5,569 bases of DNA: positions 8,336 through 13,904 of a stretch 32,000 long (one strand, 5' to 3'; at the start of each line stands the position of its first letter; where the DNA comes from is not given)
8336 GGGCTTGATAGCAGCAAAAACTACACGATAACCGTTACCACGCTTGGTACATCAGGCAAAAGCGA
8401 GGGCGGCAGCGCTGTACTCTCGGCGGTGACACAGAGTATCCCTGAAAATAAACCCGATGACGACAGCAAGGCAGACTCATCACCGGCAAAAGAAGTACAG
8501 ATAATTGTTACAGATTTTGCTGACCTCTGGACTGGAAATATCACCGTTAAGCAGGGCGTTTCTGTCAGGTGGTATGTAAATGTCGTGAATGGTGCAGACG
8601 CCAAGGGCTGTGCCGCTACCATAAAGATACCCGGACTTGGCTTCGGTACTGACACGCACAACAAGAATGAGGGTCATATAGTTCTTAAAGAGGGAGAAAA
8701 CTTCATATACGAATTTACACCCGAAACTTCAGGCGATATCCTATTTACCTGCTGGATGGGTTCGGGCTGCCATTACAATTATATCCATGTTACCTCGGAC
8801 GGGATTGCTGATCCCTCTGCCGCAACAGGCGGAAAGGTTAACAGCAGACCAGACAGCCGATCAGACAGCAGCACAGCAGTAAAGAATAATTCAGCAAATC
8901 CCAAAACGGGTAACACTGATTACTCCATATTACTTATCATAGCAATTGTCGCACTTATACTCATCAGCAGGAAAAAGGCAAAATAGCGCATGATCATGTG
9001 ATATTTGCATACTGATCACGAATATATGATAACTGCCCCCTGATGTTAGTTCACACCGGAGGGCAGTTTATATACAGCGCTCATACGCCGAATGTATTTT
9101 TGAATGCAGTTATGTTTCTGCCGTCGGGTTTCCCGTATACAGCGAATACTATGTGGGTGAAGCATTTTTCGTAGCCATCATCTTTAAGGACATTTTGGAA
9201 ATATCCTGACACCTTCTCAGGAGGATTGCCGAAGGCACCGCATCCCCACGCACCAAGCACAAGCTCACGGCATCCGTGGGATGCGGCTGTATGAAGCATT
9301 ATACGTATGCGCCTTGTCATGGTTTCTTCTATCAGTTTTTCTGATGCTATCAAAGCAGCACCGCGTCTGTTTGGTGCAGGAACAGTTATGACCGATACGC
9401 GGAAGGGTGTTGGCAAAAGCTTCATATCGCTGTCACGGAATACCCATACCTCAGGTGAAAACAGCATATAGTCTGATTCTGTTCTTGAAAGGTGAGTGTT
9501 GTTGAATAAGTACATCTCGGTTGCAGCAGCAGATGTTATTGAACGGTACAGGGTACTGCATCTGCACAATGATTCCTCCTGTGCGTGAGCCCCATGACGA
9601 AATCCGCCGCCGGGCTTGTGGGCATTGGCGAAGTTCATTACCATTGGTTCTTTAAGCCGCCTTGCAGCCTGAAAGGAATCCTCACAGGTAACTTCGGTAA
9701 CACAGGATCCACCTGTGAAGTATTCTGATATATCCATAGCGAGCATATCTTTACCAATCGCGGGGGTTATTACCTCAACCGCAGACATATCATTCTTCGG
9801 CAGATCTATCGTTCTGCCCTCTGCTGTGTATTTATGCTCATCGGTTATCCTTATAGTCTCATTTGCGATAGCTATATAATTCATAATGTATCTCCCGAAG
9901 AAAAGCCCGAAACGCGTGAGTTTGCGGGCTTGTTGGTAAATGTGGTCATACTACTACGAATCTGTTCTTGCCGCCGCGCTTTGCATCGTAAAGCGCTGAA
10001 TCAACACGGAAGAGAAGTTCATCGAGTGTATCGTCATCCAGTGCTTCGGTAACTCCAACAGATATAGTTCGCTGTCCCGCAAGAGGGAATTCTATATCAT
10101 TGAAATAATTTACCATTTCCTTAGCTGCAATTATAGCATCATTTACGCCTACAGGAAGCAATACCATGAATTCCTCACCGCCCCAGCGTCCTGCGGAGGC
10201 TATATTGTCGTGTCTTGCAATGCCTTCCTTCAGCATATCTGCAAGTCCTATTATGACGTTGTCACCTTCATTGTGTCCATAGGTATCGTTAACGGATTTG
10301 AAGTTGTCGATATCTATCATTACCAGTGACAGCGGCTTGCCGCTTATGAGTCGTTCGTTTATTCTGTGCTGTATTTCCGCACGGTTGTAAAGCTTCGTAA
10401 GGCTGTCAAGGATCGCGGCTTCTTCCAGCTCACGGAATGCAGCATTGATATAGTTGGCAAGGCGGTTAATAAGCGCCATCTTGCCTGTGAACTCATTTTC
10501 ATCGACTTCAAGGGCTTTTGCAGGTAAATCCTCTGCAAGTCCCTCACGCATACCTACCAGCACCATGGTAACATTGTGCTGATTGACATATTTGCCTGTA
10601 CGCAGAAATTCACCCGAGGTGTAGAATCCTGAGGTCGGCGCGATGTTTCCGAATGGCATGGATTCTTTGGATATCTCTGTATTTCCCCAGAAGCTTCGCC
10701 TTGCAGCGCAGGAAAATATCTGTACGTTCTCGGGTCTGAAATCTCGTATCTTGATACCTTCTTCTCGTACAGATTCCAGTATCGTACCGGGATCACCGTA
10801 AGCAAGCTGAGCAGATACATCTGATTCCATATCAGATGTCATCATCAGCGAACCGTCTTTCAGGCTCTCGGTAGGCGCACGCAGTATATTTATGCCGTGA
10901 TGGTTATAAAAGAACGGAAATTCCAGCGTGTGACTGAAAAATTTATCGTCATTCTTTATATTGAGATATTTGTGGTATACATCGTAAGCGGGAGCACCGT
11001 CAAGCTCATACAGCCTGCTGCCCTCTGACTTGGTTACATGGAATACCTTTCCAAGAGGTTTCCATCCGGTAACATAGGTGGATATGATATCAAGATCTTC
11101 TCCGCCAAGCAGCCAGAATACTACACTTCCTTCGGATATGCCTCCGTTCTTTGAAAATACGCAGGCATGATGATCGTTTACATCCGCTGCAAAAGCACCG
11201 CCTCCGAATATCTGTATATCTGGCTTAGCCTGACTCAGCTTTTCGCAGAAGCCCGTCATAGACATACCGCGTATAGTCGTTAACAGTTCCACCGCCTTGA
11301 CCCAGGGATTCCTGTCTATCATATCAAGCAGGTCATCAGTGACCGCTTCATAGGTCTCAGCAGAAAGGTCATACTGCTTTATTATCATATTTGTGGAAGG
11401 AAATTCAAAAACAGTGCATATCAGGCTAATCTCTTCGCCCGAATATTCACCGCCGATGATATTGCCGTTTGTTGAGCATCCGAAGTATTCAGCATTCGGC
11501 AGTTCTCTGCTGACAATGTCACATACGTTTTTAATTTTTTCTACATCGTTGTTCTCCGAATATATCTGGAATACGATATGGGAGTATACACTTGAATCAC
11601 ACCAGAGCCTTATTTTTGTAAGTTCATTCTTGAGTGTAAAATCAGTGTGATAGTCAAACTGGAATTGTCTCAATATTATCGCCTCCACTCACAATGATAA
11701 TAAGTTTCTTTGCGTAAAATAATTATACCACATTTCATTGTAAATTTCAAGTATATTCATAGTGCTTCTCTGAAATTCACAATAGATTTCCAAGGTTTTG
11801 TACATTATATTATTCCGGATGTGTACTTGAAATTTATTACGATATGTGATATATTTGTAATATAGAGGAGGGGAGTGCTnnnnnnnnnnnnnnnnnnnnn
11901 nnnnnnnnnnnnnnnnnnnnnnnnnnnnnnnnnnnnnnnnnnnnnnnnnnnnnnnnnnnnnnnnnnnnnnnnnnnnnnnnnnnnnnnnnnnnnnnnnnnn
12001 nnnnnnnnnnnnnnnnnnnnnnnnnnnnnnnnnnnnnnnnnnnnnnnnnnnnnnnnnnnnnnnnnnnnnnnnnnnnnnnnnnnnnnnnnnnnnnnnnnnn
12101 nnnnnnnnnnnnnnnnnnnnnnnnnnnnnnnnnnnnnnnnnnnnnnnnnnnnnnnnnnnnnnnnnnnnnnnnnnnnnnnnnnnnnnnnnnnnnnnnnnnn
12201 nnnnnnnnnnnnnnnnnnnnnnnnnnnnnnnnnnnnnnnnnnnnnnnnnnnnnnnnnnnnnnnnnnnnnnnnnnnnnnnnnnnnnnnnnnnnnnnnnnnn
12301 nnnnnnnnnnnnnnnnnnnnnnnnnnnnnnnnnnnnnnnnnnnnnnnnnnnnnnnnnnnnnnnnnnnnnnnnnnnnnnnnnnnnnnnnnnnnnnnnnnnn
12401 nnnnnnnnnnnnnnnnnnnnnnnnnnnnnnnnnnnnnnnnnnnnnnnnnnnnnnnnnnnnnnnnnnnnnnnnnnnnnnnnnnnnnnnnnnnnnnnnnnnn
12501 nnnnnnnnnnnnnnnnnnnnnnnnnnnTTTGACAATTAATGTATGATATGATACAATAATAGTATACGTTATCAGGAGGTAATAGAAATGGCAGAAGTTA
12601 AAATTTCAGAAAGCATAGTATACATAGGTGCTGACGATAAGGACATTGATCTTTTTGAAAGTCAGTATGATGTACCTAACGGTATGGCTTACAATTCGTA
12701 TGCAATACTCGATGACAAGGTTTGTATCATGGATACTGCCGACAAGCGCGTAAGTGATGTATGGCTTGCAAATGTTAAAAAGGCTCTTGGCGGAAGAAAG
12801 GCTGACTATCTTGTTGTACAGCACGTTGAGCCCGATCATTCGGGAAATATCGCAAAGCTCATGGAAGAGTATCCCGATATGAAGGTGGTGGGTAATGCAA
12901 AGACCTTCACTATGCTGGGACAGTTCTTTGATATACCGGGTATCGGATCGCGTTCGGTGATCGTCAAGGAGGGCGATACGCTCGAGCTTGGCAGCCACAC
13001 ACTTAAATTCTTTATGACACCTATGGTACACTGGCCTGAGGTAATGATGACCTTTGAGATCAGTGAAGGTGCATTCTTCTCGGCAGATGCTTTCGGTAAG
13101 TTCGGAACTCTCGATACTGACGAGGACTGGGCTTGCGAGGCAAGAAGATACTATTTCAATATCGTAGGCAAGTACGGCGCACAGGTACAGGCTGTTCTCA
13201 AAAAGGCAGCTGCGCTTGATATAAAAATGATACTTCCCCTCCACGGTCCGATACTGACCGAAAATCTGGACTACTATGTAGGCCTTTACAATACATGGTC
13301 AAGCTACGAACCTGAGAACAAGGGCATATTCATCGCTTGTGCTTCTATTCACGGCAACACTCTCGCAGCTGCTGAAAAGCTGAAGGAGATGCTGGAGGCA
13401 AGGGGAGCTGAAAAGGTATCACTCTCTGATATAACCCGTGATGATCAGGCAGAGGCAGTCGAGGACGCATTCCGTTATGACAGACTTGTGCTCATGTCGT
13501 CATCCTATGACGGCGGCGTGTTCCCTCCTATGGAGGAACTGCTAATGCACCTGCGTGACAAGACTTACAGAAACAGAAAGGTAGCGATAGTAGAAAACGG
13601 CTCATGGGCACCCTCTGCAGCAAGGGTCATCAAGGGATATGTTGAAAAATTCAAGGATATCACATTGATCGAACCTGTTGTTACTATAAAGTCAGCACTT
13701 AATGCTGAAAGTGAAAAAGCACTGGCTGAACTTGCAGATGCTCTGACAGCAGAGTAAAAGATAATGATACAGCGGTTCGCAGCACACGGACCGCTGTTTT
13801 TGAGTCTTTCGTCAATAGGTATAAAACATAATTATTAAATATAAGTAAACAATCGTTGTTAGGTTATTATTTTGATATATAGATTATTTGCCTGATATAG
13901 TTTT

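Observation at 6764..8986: Surface-anchored array of three recently duplicated cupredoxin-like Cys/His/Met modules, co-transcribed with a Cys/Met/His-motif lipoprotein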

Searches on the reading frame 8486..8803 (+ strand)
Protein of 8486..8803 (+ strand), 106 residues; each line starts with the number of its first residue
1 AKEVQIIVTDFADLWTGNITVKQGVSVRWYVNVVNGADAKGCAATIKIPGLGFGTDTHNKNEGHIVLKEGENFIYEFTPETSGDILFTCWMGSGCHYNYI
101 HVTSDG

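Call 5: search_protein_families(library=pfam, proteins=[window:8486-8803:+], max_evalue=10)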
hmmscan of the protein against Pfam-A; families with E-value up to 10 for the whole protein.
seq(106 aa): 1 family
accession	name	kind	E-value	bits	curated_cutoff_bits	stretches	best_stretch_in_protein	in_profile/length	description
PF05938.17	Self-incomp_S1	-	0.061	14.3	24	1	59-103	22-66/104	Plant self-incompatibility protein S1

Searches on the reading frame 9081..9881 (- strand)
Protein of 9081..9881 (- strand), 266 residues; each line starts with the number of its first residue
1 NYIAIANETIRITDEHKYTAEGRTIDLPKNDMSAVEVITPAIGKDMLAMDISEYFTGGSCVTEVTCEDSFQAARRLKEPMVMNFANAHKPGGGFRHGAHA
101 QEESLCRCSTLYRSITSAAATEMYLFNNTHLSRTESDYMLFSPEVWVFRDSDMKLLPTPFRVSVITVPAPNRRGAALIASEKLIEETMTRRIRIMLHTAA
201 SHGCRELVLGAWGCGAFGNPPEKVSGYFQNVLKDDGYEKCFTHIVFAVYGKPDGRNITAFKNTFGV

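Call 39: search_protein_families(library=pfam, proteins=[window:9081-9881:-], max_evalue=0.001)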
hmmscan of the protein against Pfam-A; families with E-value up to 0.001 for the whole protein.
window:9081-9881:- (266 aa): 1 family
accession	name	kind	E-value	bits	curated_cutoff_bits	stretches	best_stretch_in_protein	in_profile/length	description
PF10021.15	PARG_cat_microb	-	5e-33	115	23.5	1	6-150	1-146/146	Microbial-type PARG, catalytic domain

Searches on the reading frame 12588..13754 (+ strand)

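Call 39: search_protein_families(library=pfam, proteins=[window:12588-13754:+], max_evalue=0.001)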
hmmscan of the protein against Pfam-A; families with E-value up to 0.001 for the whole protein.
window:12588-13754:+ (389 aa): 3 families
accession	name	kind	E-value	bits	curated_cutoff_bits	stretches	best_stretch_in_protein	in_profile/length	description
PF19583.5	ODP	-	6.7e-16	59.2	27.2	1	35-220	3-194/194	ODP family beta lactamase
PF12706.13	Lactamase_B_2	-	0.0002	21.5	27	1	69-152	28-116/200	Beta-lactamase superfamily domain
PF00753.33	Lactamase_B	-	0.0003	21.2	22.7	1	64-185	36-162/196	Metallo-beta-lactamase superfamily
